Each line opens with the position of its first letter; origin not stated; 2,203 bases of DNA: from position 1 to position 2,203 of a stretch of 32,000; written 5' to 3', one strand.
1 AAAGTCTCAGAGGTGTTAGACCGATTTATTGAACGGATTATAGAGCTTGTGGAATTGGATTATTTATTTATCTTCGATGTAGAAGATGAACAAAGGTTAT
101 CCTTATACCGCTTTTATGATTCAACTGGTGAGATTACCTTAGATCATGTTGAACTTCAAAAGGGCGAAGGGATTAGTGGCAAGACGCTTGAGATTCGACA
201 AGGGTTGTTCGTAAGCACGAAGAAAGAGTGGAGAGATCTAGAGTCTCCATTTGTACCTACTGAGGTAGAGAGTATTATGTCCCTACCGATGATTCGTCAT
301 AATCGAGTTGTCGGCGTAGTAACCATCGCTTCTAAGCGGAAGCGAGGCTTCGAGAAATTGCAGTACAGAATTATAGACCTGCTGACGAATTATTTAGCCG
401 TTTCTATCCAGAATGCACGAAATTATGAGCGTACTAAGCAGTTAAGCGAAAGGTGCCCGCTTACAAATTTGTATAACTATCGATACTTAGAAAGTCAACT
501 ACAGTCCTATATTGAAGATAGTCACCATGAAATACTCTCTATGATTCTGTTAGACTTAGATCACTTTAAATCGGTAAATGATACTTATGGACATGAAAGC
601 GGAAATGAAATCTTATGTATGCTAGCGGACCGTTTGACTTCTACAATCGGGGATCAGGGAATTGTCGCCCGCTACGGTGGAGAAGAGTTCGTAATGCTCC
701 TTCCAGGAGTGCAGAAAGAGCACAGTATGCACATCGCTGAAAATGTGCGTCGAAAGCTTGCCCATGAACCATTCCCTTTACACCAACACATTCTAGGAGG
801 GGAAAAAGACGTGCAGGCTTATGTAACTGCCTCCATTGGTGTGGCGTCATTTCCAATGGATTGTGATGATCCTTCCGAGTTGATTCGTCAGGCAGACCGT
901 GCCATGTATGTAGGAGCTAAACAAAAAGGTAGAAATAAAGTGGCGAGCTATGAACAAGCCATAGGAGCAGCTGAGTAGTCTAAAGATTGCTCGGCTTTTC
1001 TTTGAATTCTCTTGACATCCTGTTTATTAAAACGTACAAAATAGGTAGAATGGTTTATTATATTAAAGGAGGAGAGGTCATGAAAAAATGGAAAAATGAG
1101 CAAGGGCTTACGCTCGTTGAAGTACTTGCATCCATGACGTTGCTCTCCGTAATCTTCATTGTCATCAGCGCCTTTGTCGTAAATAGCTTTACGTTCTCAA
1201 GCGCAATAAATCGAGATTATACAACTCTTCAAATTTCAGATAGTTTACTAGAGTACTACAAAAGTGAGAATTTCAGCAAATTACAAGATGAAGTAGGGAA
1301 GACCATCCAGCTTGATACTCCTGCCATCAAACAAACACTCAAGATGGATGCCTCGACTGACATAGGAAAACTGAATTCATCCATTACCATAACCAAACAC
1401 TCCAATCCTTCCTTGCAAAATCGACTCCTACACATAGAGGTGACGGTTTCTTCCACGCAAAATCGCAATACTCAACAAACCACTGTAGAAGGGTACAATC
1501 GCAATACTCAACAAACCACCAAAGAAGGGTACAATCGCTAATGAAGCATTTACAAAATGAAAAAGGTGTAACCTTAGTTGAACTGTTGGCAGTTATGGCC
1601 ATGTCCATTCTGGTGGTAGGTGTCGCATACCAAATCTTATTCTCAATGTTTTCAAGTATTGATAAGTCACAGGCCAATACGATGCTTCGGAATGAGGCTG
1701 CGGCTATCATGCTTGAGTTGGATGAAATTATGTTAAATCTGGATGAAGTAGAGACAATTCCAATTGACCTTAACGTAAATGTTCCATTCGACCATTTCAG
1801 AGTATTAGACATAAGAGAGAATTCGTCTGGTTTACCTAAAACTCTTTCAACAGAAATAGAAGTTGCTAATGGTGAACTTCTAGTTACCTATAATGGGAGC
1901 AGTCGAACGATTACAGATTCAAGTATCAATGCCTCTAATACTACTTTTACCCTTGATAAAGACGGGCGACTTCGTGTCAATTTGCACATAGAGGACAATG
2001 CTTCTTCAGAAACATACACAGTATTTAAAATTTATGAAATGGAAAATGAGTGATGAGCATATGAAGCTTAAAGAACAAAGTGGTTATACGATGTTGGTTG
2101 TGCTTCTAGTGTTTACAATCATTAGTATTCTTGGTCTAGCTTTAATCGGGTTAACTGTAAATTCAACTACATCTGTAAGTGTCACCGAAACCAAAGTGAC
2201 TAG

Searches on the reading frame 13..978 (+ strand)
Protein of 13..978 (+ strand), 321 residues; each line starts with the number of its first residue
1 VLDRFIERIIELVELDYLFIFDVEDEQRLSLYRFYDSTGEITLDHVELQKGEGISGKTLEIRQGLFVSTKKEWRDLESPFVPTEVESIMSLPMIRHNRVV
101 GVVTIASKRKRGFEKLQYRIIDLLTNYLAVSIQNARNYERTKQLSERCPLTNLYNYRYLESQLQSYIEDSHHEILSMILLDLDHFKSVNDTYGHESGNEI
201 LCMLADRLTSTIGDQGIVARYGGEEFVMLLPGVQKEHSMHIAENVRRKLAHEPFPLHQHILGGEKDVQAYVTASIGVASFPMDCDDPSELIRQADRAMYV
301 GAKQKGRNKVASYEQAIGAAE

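Call 39: search_protein_families(library=pfam, proteins=[window:13-978:+])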
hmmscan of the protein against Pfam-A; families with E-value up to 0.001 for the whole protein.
window:13-978:+ (321 aa): 4 families
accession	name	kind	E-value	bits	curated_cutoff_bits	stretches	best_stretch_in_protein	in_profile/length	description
PF00990.26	GGDEF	-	6.4e-42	143.5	23.8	1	149-309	5-161/161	Diguanylate cyclase, GGDEF domain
PF13185.12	GAF_2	-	2.3e-11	44.5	28.6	1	1-133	7-136/136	GAF domain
PF01590.32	GAF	-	3.8e-06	27.9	22.4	1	2-132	6-133/133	GAF domain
PF13492.12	GAF_3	-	1.8e-05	25.6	27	1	82-134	77-129/129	GAF domain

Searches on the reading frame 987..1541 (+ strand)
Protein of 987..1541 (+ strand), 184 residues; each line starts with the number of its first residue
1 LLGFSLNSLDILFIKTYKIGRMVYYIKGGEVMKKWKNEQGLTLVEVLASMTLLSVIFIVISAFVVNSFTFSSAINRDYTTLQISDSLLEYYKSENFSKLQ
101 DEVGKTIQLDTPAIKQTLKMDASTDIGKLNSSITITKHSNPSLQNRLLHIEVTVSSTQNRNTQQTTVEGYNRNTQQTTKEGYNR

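Call 39: search_protein_families(library=pfam, proteins=[window:987-1541:+])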
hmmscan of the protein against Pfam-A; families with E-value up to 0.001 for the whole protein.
window:987-1541:+ (184 aa): 1 family
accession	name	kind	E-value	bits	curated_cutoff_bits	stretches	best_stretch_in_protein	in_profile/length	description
PF07963.17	N_methyl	-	4e-06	26.6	21.2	1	35-60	1-26/27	Prokaryotic N-terminal methylation motif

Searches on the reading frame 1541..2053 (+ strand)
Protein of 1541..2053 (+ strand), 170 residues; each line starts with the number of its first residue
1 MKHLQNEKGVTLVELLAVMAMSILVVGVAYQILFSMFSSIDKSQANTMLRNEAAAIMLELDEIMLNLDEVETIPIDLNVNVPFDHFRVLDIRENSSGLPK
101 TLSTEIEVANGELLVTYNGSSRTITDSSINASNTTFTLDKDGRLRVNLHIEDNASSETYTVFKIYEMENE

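Call 39: search_protein_families(library=pfam, proteins=[window:1541-2053:+])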
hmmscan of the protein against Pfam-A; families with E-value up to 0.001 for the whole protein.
window:1541-2053:+ (170 aa): 1 family
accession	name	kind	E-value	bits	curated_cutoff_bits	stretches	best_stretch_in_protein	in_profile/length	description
PF07963.17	N_methyl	-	0.00036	20.4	21.2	1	6-30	3-27/27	Prokaryotic N-terminal methylation motif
